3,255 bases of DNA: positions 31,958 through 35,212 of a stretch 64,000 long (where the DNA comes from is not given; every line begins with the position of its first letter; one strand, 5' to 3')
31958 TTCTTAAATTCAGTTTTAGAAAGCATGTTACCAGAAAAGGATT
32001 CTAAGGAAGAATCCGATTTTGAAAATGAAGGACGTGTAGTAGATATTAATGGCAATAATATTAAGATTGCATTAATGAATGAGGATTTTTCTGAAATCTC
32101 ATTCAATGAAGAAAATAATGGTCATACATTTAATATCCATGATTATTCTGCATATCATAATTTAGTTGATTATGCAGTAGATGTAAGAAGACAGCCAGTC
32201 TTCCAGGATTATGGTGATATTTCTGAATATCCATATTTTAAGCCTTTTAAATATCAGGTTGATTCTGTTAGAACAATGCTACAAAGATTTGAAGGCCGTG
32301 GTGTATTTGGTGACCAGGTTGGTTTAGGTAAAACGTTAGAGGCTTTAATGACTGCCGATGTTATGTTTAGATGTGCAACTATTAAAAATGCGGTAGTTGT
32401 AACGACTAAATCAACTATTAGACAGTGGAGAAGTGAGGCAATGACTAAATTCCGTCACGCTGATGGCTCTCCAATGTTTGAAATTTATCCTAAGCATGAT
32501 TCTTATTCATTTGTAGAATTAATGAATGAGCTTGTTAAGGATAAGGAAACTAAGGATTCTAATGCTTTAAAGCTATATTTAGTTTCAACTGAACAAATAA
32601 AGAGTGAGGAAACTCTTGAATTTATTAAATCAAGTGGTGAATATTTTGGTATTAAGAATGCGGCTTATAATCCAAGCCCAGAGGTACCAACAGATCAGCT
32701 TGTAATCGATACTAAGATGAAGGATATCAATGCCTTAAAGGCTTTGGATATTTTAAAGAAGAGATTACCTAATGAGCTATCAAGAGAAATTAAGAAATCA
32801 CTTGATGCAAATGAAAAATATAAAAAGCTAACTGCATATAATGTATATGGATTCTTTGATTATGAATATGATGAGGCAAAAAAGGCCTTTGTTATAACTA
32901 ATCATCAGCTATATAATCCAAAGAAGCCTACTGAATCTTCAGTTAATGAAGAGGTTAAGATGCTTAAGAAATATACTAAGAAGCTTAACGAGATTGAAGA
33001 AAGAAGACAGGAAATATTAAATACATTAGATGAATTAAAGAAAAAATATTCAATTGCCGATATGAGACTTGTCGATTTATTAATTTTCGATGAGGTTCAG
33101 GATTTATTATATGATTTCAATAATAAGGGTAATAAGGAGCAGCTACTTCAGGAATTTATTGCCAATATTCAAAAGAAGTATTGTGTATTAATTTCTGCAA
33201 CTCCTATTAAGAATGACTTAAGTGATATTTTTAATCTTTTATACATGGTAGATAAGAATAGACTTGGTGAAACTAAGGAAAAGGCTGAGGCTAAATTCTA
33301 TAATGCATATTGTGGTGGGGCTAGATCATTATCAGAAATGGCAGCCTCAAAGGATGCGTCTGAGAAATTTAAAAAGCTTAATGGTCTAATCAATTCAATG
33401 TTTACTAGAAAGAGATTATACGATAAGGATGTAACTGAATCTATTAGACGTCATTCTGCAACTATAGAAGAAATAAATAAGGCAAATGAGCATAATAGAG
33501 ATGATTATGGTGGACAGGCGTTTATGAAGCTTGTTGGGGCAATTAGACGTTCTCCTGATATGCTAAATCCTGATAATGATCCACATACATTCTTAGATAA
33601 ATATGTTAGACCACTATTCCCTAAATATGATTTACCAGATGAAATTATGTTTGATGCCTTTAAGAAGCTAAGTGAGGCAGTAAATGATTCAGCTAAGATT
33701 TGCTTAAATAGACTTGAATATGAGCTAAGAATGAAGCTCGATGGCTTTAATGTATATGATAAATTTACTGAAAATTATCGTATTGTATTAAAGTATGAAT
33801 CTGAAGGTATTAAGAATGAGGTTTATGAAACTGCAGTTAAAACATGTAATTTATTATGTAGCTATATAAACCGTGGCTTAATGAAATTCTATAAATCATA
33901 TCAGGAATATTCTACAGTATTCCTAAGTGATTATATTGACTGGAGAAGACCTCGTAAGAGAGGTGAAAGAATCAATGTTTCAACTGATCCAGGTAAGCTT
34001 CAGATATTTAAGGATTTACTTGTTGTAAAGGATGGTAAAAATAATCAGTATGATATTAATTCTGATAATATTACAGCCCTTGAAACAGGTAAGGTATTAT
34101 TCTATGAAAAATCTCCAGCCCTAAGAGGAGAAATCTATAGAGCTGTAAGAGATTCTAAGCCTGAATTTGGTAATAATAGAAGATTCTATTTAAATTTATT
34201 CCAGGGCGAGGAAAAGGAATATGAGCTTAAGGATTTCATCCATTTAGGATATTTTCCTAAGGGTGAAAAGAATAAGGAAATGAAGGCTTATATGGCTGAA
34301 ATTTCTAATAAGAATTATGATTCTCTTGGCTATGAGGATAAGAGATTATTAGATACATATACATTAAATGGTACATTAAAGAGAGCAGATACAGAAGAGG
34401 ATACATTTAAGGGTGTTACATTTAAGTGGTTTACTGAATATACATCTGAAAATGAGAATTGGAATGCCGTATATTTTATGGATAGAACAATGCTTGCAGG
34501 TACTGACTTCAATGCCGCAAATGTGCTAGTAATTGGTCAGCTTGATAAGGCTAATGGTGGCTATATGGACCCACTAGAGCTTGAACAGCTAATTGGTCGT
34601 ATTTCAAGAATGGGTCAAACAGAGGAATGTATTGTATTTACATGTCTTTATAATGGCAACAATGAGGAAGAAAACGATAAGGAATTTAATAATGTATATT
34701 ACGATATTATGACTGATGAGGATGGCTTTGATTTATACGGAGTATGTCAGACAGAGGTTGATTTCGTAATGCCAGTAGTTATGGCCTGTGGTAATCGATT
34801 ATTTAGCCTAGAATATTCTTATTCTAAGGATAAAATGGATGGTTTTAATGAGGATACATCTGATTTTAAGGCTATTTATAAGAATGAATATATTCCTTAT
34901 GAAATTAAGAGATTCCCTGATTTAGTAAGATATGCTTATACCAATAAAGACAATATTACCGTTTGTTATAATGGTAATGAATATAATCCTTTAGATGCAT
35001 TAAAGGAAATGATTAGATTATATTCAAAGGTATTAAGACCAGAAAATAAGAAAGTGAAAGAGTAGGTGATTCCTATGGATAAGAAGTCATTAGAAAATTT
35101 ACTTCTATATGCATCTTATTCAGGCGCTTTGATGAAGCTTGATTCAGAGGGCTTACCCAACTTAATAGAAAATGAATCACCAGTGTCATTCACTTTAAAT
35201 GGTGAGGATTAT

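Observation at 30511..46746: Candidate undescribed system: SNF2 ATPase, multi-zinc-finger protein and giant TM-anchored surface protein in one coupled operon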

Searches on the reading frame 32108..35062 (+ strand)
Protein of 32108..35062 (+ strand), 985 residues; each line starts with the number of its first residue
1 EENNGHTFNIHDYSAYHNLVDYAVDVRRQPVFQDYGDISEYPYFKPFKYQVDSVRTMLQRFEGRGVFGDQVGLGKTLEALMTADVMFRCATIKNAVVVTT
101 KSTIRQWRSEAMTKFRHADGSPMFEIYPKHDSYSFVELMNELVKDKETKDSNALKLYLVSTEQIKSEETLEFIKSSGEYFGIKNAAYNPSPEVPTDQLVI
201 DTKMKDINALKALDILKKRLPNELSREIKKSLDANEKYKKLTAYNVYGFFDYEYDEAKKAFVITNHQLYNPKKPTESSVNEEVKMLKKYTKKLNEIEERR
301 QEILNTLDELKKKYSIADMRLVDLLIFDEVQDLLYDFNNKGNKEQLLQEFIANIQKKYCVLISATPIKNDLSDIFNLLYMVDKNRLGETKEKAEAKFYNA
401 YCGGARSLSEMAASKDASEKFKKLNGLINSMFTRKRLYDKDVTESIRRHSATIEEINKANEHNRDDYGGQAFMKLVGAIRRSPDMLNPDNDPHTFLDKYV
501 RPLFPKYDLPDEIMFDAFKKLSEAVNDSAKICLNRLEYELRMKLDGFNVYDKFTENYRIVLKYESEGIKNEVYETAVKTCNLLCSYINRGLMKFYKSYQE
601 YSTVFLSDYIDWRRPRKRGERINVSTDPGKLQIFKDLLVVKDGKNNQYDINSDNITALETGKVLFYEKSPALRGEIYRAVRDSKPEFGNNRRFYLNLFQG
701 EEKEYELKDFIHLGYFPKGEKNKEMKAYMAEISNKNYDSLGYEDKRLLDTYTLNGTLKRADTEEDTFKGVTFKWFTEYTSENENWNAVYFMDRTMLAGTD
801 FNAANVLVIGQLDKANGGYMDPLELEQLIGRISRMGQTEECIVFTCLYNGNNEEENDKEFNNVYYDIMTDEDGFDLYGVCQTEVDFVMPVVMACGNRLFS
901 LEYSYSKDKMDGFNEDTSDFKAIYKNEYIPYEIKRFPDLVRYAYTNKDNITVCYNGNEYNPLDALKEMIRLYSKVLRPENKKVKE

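Call 104: predict_structure(alignment_id=A8)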
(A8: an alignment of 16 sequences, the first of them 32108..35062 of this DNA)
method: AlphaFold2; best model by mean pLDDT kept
length: 985 residues; sequences in the alignment: 16
mean_pLDDT: 66.9   pTM: 0.47
mean pLDDT of the five models: 66.9, 66.0, 63.9, 63.1, 60.3
residues with pLDDT >= 90: 30; 70-90: 488; 50-70: 271; < 50: 196
segments of 3 or more residues with pLDDT < 50: 1-93, 146-150, 188-191, 316-335, 351-369, 432-439, 599-615, 760-765, 797-799, 834-838, 978-985
pLDDT, mean of each block of 10 residues (from residue 1): 26 32 34 33 36 36 29 32 42 52 60 56 66 69 54 62 64 63 61 68 81 82 84 80 63 78 77 74 86 87 80 54 38 49 52 40 39 60 57 77 73 70 62 43 57 71 68 80 70 78 64 73 82 76 77 86 84 83 80 58 47 56 80 79 63 74 83 85 61 75 85 82 90 88 82 73 52 65 69 61 77 70 75 52 78 65 86 69 67 83 80 77 87 82 90 88 90 60 31
secondary structure, 60 per line:
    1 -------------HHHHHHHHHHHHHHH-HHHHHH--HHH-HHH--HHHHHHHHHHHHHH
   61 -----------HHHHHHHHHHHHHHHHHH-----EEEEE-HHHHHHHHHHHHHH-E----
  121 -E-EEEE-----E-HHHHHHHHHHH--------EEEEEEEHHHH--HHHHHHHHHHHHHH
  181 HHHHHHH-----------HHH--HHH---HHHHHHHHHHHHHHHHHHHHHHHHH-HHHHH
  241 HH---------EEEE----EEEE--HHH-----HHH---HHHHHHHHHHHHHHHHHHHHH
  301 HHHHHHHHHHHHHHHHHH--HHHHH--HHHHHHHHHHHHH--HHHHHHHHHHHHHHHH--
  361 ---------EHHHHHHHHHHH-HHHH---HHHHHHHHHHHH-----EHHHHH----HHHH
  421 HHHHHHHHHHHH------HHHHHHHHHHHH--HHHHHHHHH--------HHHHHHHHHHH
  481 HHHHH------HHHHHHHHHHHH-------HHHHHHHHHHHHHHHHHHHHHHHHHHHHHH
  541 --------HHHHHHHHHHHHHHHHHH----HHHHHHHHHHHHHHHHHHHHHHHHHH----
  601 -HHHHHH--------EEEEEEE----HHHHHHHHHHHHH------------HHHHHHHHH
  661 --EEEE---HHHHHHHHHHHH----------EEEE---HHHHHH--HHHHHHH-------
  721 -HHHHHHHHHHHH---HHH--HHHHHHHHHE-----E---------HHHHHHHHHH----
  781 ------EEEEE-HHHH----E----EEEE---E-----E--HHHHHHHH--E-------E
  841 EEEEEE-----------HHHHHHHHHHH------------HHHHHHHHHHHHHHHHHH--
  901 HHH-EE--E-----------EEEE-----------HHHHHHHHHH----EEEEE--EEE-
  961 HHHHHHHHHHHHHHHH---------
elements in order (helices of 4 or more, strands of 3 or more residues): H14-28 H30-35 H47-60 H72-89 E95-99 H101-114 E124-127 H135-145 E154-160 H161-164 H167-187 H210-234 H236-242 E252-255 E260-263 H280-318 H321-325 H328-340 H343-358 H371-381 H383-386 H390-401 H408-412 H417-432 H439-450 H453-461 H470-485 H492-503 H511-540 H549-566 H571-596 H602-607 E616-622 H627-639 H652-660 E663-666 H670-681 E692-695 H699-704 H707-713 H722-733 H742-750 H767-776 E787-791 H793-796 E806-809 H822-829 E840-846 H858-868 H881-898 E921-924 H936-945 E950-954 E957-959 H961-976

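Call 106: fold_search(model_id=the predicted structure, library=pdb)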
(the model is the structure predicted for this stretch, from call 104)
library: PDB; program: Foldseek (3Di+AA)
matches with E <= 10: 449; with E <= 0.001: 0
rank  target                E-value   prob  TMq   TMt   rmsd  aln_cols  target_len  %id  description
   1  8so8                  1.8e-03  0.97  0.16  0.18  18.3       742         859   11  Crystal structure of an N-terminally truncated variant of Escherichia coli RapA (released 2024-07-03)
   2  8qyv_M                2.6e-03  0.72  0.12  0.16  46.7       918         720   13  SWR1-hexasome complex (released 2024-10-02)
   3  6gej_M                6.3e-03  0.66  0.13  0.18  44.6       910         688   10  Chromatin remodeller-nucleosome complex at 3.6 A resolution. (released 2018-10-17)
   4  8r09_B                9.9e-03  0.99  0.14  0.09  14.7       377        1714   14  Cryo-EM structure of the cross-exon pre-B+5'ss+ATPgammaS complex (released 2024-05-22)
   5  9bpa_A                1.0e-02  0.80  0.11  0.14  18.4       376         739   11  Human DNA polymerase theta helicase domain in complex with inhibitor AB25583, tetramer form (released 2024-08-28)
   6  5urk                  1.4e-02  0.98  0.15  0.10  14.7       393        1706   13  Crystal structure of human BRR2 in complex with T-3935799 (released 2017-07-19)
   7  8bce_B                1.5e-02  0.97  0.15  0.09  16.3       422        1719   12  Human Brr2 Helicase Region in complex with C-tail deleted Jab1 and compound 76 (released 2023-03-08)
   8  9jnp_K                1.6e-02  0.99  0.12  0.25  14.5       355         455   11  Structure of isw1-nucleosome complex in ATP state (released 2025-04-09)
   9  8oo7_G                1.7e-02  0.41  0.12  0.17  43.2       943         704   12  CryoEM Structure INO80core Hexasome complex composite model state1 (released 2023-07-26)
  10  5m52_A                1.9e-02  0.99  0.14  0.08  11.6       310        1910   10  Crystal structure of yeast Brr2 full-lenght in complex with Prp8 Jab1 domain (released 2016-12-07)
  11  9n6i_L                1.9e-02  0.96  0.13  0.16  21.2       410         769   10  2.61 A S.cerevisiae Chd1[L886G/L889G/L891G]-nucleosome 2:1 complex (released 2025-06-11)
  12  6bb8                  2.3e-02  1.00  0.12  0.13  11.5       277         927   14  Crystal Structure of Frequency-Interacting RNA helicase (FRH) (released 2018-08-29)
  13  7oo3_b                2.3e-02  0.99  0.12  0.21  16.7       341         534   12  Pol II-CSB-CSA-DDB1-UVSSA (Structure1) (released 2021-10-06)
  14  5gn1_C                2.4e-02  0.84  0.10  0.29  22.4       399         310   10  Crystal structure of the C-terminal part of Fun30 ATPase domain (released 2017-01-11)
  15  8qcf_M                2.4e-02  0.66  0.12  0.17  21.2       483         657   11  yeast cytoplasmic exosome-Ski2 complex degrading a RNA substrate (released 2024-01-10)
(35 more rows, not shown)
